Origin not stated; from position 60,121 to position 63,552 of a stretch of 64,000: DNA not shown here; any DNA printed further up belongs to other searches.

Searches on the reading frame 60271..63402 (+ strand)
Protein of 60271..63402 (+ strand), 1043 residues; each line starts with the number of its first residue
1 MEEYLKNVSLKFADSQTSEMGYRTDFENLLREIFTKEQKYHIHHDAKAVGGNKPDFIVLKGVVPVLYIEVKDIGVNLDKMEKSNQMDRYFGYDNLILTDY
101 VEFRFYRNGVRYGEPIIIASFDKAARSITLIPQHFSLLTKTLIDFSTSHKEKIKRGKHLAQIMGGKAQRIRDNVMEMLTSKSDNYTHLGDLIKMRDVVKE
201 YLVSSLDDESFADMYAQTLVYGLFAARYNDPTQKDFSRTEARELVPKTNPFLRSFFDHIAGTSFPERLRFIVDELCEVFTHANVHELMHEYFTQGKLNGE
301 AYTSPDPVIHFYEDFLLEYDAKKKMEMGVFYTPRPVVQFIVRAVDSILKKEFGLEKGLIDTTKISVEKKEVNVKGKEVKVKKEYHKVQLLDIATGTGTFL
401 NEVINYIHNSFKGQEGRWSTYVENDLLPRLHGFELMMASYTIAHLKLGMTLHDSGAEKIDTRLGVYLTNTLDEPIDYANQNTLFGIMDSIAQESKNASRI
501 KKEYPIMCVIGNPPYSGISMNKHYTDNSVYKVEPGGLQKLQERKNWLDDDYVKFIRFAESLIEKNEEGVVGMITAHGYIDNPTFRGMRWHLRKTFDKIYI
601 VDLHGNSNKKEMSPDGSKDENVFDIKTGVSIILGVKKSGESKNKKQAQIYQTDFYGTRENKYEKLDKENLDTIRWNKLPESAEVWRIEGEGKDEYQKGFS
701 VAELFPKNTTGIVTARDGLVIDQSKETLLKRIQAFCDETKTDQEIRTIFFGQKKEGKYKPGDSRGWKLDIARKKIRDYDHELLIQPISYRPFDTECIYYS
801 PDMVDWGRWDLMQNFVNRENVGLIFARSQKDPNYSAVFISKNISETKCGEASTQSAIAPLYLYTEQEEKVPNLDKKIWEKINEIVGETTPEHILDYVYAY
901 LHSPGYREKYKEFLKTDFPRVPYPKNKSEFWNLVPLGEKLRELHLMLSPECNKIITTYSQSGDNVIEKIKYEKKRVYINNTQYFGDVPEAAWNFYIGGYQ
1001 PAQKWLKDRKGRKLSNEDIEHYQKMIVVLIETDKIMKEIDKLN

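Call 5: search_protein_families(library=pfam, proteins=[window:60271-63402:+], max_evalue=0.1)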
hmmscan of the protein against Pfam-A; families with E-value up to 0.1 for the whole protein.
window:60271-63402:+ (1043 aa): 4 families
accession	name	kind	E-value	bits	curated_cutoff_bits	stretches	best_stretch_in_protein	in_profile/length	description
PF18135.7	Type_ISP_C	-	2.5e-87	293.6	25.9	1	703-1037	1-341/342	Type ISP C-terminal specificity domain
PF02384.22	N6_Mtase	-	6.2e-10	39.3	20.4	2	306-346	4-44/311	N-6 DNA Methylase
PF07669.17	Eco57I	-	1.2e-06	29.2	25.3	1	489-603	57-165/171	Eco57I restriction-modification methylase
PF20473.4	MmeI_Mtase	-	0.0028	17.3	27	1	378-536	12-166/259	MmeI, DNA-methyltransferase domain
